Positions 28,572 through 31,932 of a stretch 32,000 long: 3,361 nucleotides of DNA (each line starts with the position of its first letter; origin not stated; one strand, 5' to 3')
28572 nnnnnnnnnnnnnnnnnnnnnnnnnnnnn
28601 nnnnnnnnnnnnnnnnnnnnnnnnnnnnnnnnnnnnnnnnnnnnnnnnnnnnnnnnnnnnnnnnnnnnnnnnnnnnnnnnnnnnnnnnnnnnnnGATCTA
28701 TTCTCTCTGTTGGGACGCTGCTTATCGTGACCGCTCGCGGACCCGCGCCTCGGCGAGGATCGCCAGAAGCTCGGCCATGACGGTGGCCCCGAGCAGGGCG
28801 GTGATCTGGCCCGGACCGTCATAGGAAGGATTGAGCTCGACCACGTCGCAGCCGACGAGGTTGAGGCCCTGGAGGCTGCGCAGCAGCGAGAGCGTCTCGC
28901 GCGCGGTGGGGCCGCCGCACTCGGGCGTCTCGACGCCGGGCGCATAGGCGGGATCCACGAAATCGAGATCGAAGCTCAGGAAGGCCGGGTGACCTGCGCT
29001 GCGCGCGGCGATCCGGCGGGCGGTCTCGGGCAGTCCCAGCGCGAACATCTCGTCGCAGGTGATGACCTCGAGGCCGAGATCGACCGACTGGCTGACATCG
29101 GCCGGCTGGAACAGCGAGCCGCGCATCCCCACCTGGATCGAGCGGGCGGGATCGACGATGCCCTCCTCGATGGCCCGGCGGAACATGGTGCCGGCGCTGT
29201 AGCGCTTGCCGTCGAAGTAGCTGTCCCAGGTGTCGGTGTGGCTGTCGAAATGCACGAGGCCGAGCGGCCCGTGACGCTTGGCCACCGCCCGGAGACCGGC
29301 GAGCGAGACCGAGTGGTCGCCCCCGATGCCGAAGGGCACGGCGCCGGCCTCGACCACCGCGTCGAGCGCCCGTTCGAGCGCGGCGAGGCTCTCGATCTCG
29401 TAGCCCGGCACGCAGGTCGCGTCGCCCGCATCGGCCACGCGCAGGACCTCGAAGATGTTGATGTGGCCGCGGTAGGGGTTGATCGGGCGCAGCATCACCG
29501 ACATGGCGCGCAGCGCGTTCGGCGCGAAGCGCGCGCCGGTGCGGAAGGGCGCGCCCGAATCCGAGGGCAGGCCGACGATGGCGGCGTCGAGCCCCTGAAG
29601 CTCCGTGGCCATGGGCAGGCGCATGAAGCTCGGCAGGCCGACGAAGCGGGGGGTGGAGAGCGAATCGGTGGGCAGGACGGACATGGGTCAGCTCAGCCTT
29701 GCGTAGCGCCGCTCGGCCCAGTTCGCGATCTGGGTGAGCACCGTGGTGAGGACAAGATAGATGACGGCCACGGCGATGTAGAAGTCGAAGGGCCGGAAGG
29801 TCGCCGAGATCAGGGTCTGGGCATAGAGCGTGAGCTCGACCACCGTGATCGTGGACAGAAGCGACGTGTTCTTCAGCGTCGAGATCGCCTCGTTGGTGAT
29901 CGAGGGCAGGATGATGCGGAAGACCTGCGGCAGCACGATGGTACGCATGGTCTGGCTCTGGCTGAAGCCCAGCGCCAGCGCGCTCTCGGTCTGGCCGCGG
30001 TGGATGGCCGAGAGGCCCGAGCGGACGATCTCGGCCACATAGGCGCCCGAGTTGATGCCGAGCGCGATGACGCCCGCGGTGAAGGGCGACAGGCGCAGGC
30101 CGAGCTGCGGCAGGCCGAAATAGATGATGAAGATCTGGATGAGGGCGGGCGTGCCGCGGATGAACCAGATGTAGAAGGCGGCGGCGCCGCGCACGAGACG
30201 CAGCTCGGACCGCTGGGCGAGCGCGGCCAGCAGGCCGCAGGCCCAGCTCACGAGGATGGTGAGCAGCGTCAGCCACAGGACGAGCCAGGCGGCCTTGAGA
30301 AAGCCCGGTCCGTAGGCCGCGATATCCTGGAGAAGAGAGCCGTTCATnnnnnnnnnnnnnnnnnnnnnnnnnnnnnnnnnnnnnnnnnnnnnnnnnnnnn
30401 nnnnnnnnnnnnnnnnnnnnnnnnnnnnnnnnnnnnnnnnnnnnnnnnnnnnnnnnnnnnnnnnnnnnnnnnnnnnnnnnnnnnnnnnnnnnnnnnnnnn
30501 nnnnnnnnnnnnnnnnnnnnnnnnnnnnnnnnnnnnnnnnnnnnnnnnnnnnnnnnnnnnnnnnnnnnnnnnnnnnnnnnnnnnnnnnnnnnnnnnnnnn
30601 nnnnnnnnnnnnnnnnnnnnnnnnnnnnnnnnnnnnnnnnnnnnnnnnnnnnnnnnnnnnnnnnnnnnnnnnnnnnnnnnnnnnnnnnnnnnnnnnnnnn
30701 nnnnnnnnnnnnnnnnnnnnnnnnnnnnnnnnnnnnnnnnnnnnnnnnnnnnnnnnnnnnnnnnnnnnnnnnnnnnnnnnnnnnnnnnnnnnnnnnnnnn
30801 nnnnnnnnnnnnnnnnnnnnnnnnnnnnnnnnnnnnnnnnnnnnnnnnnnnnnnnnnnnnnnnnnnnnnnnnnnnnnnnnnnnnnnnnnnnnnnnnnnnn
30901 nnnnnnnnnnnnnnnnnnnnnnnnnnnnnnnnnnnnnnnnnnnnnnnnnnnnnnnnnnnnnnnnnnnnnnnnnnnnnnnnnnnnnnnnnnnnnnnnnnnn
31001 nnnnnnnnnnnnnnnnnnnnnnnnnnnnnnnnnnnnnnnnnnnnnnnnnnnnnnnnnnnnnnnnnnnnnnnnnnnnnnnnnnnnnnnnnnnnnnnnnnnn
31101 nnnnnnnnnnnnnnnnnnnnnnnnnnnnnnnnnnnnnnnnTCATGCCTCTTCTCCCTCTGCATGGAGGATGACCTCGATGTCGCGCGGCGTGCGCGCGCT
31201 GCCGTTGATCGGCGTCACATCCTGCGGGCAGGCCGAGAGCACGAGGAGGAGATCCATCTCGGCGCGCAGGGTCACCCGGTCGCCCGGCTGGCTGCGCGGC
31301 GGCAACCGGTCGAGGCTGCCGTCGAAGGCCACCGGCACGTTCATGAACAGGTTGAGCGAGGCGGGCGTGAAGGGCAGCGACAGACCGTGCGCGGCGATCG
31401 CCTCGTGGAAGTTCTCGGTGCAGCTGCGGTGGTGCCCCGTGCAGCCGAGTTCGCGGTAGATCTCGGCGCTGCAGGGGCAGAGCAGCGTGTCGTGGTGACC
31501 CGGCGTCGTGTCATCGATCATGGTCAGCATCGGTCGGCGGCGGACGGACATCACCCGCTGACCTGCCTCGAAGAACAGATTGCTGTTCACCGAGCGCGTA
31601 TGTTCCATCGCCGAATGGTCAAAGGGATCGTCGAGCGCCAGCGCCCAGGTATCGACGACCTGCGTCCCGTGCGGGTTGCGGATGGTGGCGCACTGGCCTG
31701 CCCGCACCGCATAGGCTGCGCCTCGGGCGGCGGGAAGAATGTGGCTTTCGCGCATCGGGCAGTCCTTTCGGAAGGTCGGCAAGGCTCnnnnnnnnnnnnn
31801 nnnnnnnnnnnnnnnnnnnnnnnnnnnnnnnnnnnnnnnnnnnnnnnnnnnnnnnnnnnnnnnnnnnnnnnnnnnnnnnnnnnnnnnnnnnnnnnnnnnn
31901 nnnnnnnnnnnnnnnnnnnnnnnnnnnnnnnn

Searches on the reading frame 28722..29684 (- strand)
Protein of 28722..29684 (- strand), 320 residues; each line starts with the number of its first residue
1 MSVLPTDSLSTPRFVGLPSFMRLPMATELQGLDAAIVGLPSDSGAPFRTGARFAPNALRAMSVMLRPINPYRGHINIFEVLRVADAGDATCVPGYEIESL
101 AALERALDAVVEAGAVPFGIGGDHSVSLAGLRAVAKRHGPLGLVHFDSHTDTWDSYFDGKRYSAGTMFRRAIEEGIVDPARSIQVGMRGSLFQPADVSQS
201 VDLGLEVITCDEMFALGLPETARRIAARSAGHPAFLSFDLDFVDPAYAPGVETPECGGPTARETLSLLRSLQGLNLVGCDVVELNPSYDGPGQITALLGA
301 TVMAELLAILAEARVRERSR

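Call 70: search_protein_families(library=pfam, proteins=[window:28722-29684:-], max_evalue=0.00001)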
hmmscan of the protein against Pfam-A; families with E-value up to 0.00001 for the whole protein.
window:28722-29684:- (320 aa): 1 family
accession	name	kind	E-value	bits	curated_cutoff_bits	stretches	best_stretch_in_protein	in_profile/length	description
PF00491.26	Arginase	-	2.7e-83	280.1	22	1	33-307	2-279/280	Arginase family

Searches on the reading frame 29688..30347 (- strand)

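Call 70: search_protein_families(library=pfam, proteins=[window:29688-30347:-], max_evalue=0.00001)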
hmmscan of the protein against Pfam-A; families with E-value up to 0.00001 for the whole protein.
window:29688-30347:- (219 aa): 1 family
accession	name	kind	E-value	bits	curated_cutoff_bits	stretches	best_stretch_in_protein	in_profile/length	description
PF00528.27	BPD_transp_1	-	1.9e-21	77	26.4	1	37-216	4-183/184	Binding-protein-dependent transport system inner membrane component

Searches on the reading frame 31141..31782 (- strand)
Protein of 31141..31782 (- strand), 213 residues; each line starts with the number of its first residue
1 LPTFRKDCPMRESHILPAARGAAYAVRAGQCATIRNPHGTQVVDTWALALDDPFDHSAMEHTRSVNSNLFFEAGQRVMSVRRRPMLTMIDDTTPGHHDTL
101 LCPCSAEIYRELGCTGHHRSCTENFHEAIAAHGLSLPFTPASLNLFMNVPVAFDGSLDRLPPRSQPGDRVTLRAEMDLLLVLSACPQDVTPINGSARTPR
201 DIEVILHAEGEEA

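Call 70: search_protein_families(library=pfam, proteins=[window:31141-31782:-], max_evalue=0.00001)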
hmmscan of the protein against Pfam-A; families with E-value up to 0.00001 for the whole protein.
window:31141-31782:- (213 aa): 1 family
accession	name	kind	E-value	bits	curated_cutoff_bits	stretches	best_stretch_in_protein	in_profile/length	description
PF09347.15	DUF1989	-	8.3e-52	175.7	27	1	15-179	2-168/168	Domain of unknown function (DUF1989)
